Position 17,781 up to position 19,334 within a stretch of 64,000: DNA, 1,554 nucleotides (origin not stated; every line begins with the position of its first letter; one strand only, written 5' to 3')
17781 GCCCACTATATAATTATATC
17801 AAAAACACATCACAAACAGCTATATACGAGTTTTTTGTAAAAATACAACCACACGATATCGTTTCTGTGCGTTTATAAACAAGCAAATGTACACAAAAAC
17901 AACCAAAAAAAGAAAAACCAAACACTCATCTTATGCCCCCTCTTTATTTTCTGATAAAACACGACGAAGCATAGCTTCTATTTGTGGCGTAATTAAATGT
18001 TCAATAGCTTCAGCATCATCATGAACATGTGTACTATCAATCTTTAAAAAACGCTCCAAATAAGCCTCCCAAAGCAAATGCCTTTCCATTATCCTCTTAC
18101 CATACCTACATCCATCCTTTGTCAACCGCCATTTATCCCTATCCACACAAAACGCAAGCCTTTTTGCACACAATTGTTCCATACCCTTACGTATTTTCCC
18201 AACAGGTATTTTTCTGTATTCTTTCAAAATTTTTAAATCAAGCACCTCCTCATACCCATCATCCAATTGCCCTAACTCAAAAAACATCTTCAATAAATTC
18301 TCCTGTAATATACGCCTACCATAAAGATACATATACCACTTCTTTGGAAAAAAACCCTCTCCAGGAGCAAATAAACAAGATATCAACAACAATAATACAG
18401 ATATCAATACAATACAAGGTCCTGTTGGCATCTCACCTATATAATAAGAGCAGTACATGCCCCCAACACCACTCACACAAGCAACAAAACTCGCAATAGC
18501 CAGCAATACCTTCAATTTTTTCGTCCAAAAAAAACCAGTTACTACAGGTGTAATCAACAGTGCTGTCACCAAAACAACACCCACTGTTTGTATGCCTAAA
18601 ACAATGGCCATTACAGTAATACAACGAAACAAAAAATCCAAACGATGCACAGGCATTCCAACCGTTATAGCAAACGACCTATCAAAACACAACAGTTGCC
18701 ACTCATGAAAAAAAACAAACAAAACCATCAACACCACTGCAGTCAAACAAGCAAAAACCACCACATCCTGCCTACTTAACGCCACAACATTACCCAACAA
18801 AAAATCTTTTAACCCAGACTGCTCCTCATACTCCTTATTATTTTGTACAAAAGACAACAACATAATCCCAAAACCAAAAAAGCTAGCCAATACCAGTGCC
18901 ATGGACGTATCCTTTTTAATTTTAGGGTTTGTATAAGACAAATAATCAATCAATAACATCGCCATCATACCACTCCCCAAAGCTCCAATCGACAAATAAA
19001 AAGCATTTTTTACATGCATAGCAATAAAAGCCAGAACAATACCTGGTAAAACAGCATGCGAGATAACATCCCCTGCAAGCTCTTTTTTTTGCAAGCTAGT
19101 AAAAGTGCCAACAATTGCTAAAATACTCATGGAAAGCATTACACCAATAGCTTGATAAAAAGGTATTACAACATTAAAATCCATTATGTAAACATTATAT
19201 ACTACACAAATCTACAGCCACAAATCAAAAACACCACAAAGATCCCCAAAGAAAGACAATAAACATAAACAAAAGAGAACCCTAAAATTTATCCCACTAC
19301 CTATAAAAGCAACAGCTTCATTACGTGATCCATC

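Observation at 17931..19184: ABC-3 metal permease fused to a DtxR-like repressor, paralleling chlamydial YtgCR, and orphaned from its transporter partners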

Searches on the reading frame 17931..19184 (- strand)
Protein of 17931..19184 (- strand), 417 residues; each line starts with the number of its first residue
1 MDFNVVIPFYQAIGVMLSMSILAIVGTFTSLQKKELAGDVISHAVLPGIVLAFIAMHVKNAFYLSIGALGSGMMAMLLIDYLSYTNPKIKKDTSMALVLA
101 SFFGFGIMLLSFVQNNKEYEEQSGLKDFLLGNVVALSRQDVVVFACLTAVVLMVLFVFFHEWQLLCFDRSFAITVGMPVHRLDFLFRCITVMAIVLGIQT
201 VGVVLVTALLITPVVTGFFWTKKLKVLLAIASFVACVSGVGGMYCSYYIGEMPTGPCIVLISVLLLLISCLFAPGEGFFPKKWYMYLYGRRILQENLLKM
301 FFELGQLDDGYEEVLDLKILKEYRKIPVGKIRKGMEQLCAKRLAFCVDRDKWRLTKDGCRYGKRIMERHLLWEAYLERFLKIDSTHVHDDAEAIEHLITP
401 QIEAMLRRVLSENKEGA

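Call 3: search_protein_families(library=pfam, proteins=[window:17931-19184:-], max_evalue=1)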
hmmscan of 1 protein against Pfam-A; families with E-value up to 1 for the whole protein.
window:17931-19184:- (417 aa): 3 families
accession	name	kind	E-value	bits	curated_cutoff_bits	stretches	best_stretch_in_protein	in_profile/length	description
PF00950.22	ABC-3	-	2.6e-59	201.3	20.1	1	15-272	13-257/258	ABC 3 transport family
PF02742.21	Fe_dep_repr_C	-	1.3e-13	51.2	27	1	355-412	1-58/70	Iron dependent repressor, metal binding and dimerisation domain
PF01032.23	FecCD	-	4.8e-06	26.3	26.5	1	46-267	84-306/311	FecCD transport family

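Call 4: search_protein_families(library=ncbifam, proteins=[window:17931-19184:-], max_evalue=1)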
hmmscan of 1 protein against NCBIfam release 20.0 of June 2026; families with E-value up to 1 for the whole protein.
window:17931-19184:- (417 aa): 8 families
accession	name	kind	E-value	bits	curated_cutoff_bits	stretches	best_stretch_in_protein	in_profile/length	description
NF040927.1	ABC_perm_SloB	subfamily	6.8e-40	137.5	460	1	21-278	25-269/271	metal ABC transporter permease subunit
TIGR03770.1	anch_rpt_perm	equivalog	6.4e-37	127.7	296.8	1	12-273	22-270/270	anchored repeat-type ABC transporter permease subunit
NF040871.1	AztB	equivalog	4.4e-35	121.6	280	1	14-261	19-253/254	zinc ABC transporter permease AztB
NF007089.0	PRK09543.1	equivalog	4.7e-16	59.1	284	1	7-270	6-255/261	zinc ABC transporter permease subunit ZnuB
NF003025.0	PRK03902.1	equivalog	2.9e-06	27.4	138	1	353-405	61-112/142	transcriptional regulator MntR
NF047407.1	TransRegMntRTherm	equivalog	6.8e-05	22.6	350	1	353-408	71-126/227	manganese-dependent transcriptional regulator MntR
NF053665.1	TransRegDtxRActin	equivalog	8.4e-05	22.1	290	1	351-413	61-123/233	iron-dependent transcriptional repressor DtxR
NF008273.0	PRK11050.1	equivalog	0.0028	17.3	153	1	353-413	93-152/156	manganese-binding transcriptional regulator MntR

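Call 5: search_solved_structures(query=window:17931-19184:-, max_evalue=1, show_alignments=3)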
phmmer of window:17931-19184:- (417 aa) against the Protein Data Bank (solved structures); distinct sequences matched with E-value up to 1: 31.
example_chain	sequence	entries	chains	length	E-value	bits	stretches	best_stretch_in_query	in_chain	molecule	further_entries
7kyp_B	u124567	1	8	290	3.1e-30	109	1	21-283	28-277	Manganese ABC transporter, permease protein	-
7kyo_C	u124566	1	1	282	1.3e-29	106.9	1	21-280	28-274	Manganese ABC transporter, permease protein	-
9oko_B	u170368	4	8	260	6.8e-15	58.4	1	13-271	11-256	High-affinity zinc uptake system membrane protein ZnuB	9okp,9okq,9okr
8pvt_A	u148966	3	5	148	9.1e-07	31.7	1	329-408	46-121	Iron dependent repressor, putative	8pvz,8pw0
4o5v_A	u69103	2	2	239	1.3e-05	27.9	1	290-402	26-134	Iron-dependent transcription repressor related protein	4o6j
6kta_A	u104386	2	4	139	6.1e-05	25.7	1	309-399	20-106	HTH-type transcriptional regulator MntR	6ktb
5cvi_A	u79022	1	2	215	0.00076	22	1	294-405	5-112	SloR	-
1f5t_A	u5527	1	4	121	0.0018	20.8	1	349-410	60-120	DIPHTHERIA TOXIN REPRESSOR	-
4hx4_A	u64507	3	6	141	0.002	20.7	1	329-398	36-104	TRANSCRIPTIONAL REGULATOR MNTR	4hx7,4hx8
2qqb_A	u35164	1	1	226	0.0027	20.2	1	351-412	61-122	Diphtheria toxin repressor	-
2qq9_A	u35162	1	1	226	0.0027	20.2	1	351-412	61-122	Diphtheria toxin repressor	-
1ddn_A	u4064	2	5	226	0.0027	20.2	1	351-412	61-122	DIPHTHERIA TOX REPRESSOR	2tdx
2qqa_A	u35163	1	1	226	0.0027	20.2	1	351-412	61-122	Diphtheria toxin repressor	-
3r60_A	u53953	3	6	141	0.0027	20.2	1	352-398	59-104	Transcriptional regulator mntR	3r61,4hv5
1on1_A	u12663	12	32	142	0.0028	20.2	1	352-398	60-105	Transcriptional regulator mntR | HTH-type transcriptional regulator MntR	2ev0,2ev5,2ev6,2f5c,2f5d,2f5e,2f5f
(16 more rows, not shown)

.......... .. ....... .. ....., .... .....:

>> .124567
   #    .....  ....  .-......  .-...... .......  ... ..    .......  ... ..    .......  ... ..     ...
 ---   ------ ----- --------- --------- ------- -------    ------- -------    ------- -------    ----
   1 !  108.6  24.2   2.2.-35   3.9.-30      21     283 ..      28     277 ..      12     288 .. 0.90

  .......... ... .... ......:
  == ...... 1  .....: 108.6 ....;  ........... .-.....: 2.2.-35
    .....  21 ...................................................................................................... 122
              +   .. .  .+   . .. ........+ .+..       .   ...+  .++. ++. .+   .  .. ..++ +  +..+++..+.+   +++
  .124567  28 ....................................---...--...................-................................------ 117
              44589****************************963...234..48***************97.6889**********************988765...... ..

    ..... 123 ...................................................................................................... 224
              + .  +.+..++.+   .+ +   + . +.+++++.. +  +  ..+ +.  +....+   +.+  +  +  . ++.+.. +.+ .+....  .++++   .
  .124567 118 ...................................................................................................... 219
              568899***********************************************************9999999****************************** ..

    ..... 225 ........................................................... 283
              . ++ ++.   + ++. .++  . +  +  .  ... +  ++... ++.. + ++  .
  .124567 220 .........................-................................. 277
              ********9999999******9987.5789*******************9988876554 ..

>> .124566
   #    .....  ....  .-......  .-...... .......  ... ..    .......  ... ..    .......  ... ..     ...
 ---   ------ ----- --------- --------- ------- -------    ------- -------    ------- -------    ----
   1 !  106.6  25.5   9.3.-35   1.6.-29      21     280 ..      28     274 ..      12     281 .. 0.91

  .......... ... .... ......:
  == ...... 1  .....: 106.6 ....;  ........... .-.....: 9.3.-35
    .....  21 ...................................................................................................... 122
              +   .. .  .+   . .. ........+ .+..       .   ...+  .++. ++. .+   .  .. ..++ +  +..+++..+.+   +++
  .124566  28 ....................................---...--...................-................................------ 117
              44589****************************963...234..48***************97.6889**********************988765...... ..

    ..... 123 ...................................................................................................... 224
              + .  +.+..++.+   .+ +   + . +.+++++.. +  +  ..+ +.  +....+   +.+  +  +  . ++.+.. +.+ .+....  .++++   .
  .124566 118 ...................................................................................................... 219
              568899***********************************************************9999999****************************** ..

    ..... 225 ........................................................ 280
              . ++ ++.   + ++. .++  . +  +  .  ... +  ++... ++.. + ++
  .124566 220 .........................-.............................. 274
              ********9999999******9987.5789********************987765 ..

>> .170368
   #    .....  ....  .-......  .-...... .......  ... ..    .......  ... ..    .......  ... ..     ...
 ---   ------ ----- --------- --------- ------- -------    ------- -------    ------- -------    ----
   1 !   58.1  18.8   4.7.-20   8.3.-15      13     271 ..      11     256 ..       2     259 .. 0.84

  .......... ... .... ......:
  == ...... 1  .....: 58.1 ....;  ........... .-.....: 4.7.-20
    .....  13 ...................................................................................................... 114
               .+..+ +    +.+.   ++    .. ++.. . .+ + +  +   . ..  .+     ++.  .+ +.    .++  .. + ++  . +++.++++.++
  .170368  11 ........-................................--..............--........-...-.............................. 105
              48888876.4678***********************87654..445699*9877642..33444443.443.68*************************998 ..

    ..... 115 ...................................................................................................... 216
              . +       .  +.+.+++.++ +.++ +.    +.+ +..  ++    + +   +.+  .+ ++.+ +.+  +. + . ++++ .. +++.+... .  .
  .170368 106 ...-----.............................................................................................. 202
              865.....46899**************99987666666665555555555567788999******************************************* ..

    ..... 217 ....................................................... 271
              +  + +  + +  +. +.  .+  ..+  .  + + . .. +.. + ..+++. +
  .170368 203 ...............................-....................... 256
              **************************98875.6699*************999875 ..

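Call 13: find_homologous_proteins(query=window:17931-19184:-, max_evalue=0.00001)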
Query window:17931-19184:- (417 aa): 1024 proteins with E <= 0.00001 among 8000 candidates; the best 120 are listed.
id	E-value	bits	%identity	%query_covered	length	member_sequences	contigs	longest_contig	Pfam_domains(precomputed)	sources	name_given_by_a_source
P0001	3.0e-119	417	51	97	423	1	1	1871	PF01032.24,PF02742.22,PF00950.23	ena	-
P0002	4.9e-115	403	48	97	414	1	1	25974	PF01032.24,PF02742.22,PF00950.23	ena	-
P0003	6.9e-114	399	48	97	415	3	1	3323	PF01032.24,PF02742.22,PF00950.23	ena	-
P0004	2.5e-110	388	47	97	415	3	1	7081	PF02742.22,PF00950.23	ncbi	ncbi:MAG: metal ABC transporter permease [Bacteroidota bacterium]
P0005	2.1e-108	381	47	97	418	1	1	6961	PF02742.22,PF00950.23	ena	-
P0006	1.8e-98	349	43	96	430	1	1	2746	PF01032.24,PF02742.22,PF00950.23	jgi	jgi:manganese/zinc/iron transport system permease protein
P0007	2.9e-98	348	44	95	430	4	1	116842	PF01032.24,PF02742.22,PF00950.23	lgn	-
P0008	1.1e-97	346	42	96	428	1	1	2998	PF01032.24,PF02742.22,PF00950.23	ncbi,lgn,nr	ncbi:MAG: metal ABC transporter permease [Cytophagales bacterium]|nr:metal ABC transporter permease 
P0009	1.5e-97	346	43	95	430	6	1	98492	PF01032.24,PF02742.22,PF00950.23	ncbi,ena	-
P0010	2.6e-97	345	40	96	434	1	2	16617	PF01032.24,PF02742.22,PF00950.23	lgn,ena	-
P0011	4.9e-97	344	42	96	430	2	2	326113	PF01032.24,PF02742.22,PF00950.23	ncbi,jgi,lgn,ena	-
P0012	9.3e-97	343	43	97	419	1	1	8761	PF02742.22,PF00950.23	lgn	-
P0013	1.3e-96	342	42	96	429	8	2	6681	PF01032.24,PF02742.22,PF00950.23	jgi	jgi:manganese/zinc/iron transport system permease protein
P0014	1.3e-95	339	42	97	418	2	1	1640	PF01032.24,PF02742.22,PF00950.23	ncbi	-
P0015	1.8e-95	339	41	98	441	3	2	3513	PF01032.24,PF02742.22,PF00950.23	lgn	-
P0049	9.5e-88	313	37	98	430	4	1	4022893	PF01032.24,PF02742.22,PF00950.23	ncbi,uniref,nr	ncbi:metal ABC transporter permease [Marivirga arenosa]|uniref:Iron chelate uptake ABC transporter f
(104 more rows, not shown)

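Call 20: find_encoding_contigs(protein=P0002, flank=6000, max_places=2)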
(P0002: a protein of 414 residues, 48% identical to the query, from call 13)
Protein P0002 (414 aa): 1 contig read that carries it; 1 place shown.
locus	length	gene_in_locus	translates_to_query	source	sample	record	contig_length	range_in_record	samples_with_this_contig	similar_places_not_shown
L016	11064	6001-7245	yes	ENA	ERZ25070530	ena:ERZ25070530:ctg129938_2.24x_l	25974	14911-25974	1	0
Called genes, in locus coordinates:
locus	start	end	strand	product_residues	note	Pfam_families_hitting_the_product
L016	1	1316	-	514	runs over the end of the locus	PF03219:TLC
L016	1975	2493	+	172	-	PF00210:Ferritin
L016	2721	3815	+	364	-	PF05343:Peptidase_M42, PF01546:Peptidase_M20 (weak), PF02127:Peptidase_M18 (faint)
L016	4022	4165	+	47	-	-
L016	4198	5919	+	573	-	-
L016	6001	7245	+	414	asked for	PF00950:ABC-3, PF01032:FecCD (weak), PF02742:Fe_dep_repr_C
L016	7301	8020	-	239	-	PF08713:DNA_alkylation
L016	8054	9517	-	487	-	PF02934:GatB_N, PF02637:GatB_Yqey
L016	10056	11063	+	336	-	?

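Call 21: find_encoding_contigs(protein=P0049, flank=6000, max_places=2)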
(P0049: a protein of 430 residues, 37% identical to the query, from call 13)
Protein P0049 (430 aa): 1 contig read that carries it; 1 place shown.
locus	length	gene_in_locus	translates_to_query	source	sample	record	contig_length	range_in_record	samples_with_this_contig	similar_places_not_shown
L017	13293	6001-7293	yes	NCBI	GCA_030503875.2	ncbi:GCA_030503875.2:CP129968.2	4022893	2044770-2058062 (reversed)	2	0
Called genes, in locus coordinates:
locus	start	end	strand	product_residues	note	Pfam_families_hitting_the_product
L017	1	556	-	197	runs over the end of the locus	PF13424:TPR_12 (weak), PF13432:TPR_16, PF13414:TPR_11 (weak), PF00515:TPR_1, PF07719:TPR_2 (weak), PF13181:TPR_8 (weak), PF13414:TPR_11, PF12895:ANAPC3, +11 more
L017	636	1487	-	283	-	PF11306:DUF3108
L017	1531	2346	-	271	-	PF14805:THDPS_N_2, PF00132:Hexapep, PF14602:Hexapep_2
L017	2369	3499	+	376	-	PF00534:Glycos_transf_1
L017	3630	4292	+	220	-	PF01325:Fe_dep_repress, PF02742:Fe_dep_repr_C, PF04023:FeoA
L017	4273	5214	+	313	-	PF01297:ZnuA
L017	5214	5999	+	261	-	PF00005:ABC_tran, PF13476:AAA_23 (faint), PF02463:SMC_N (weak), PF13304:AAA_21 (faint)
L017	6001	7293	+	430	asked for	PF00950:ABC-3, PF01032:FecCD, PF02742:Fe_dep_repr_C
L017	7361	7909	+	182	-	PF13473:Cupredoxin_1 (weak), PF00127:Copper-bind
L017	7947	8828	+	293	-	PF00950:ABC-3, PF01032:FecCD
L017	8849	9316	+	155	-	PF03190:Thioredox_DsbH, PF13899:Thioredoxin_7, PF00085:Thioredoxin, PF13098:Thioredoxin_2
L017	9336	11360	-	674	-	PF00724:Oxidored_FMN, PF00070:Pyr_redox (faint), PF01266:DAO (faint), PF03486:HI0933_like (weak), PF07992:Pyr_redox_2, PF13450:NAD_binding_8, PF13738:Pyr_redox_3 (faint)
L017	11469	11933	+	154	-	PF12867:DinB_2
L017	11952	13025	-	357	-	PF13378:MR_MLE_C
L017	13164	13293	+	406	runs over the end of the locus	PF02547:Queuosine_synth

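Call 39: search_solved_structures(query=L017:3630-4289:+, max_evalue=0.001, show_alignments=5)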
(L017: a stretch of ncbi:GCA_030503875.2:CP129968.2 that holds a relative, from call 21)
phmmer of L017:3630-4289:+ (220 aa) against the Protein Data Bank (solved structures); distinct sequences matched with E-value up to 0.001: 32.
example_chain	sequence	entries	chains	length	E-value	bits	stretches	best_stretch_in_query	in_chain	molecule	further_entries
5zr4_A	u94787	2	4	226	4.3e-38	134.2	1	9-204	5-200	Metal-dependent transcriptional regulator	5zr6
5cvi_A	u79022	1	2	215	4.5e-32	114.6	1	8-217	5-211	SloR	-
3hrs_A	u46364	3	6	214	3.8e-30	108.3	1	8-218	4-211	Metalloregulator ScaR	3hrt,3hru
8pvt_A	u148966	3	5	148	2.6e-28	102.3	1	3-138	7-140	Iron dependent repressor, putative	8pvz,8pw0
6o5c_A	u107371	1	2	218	2.6e-25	92.5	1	8-219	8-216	Putative metal-dependent transcriptional regulator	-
7b24_A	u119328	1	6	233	6.9e-18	68.2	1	7-138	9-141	DtxR family iron (Metal) dependent repressor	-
7b1v_A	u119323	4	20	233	9.6e-18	67.8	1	7-138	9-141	DtxR family iron (Metal) dependent repressor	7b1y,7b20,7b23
7b25_A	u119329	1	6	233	1.8e-17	66.9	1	7-138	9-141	DtxR family iron (Metal) dependent repressor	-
1fx7_A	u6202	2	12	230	5.6e-17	65.3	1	4-214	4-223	IRON-DEPENDENT REPRESSOR IDER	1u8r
1b1b_A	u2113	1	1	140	2.9e-16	63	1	4-135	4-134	PROTEIN (IRON DEPENDENT REGULATOR)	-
2isy_A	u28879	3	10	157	3.1e-16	62.8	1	4-135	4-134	Iron-dependent repressor ideR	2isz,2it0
2qq9_A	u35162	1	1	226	6.7e-16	61.8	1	1-204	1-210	Diphtheria toxin repressor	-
2qqb_A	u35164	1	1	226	8.7e-16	61.4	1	1-204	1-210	Diphtheria toxin repressor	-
1ddn_A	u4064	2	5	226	8.7e-16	61.4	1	1-204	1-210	DIPHTHERIA TOX REPRESSOR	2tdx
1g3s_A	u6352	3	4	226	1.7e-15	60.5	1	1-204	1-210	DIPHTHERIA TOXIN REPRESSOR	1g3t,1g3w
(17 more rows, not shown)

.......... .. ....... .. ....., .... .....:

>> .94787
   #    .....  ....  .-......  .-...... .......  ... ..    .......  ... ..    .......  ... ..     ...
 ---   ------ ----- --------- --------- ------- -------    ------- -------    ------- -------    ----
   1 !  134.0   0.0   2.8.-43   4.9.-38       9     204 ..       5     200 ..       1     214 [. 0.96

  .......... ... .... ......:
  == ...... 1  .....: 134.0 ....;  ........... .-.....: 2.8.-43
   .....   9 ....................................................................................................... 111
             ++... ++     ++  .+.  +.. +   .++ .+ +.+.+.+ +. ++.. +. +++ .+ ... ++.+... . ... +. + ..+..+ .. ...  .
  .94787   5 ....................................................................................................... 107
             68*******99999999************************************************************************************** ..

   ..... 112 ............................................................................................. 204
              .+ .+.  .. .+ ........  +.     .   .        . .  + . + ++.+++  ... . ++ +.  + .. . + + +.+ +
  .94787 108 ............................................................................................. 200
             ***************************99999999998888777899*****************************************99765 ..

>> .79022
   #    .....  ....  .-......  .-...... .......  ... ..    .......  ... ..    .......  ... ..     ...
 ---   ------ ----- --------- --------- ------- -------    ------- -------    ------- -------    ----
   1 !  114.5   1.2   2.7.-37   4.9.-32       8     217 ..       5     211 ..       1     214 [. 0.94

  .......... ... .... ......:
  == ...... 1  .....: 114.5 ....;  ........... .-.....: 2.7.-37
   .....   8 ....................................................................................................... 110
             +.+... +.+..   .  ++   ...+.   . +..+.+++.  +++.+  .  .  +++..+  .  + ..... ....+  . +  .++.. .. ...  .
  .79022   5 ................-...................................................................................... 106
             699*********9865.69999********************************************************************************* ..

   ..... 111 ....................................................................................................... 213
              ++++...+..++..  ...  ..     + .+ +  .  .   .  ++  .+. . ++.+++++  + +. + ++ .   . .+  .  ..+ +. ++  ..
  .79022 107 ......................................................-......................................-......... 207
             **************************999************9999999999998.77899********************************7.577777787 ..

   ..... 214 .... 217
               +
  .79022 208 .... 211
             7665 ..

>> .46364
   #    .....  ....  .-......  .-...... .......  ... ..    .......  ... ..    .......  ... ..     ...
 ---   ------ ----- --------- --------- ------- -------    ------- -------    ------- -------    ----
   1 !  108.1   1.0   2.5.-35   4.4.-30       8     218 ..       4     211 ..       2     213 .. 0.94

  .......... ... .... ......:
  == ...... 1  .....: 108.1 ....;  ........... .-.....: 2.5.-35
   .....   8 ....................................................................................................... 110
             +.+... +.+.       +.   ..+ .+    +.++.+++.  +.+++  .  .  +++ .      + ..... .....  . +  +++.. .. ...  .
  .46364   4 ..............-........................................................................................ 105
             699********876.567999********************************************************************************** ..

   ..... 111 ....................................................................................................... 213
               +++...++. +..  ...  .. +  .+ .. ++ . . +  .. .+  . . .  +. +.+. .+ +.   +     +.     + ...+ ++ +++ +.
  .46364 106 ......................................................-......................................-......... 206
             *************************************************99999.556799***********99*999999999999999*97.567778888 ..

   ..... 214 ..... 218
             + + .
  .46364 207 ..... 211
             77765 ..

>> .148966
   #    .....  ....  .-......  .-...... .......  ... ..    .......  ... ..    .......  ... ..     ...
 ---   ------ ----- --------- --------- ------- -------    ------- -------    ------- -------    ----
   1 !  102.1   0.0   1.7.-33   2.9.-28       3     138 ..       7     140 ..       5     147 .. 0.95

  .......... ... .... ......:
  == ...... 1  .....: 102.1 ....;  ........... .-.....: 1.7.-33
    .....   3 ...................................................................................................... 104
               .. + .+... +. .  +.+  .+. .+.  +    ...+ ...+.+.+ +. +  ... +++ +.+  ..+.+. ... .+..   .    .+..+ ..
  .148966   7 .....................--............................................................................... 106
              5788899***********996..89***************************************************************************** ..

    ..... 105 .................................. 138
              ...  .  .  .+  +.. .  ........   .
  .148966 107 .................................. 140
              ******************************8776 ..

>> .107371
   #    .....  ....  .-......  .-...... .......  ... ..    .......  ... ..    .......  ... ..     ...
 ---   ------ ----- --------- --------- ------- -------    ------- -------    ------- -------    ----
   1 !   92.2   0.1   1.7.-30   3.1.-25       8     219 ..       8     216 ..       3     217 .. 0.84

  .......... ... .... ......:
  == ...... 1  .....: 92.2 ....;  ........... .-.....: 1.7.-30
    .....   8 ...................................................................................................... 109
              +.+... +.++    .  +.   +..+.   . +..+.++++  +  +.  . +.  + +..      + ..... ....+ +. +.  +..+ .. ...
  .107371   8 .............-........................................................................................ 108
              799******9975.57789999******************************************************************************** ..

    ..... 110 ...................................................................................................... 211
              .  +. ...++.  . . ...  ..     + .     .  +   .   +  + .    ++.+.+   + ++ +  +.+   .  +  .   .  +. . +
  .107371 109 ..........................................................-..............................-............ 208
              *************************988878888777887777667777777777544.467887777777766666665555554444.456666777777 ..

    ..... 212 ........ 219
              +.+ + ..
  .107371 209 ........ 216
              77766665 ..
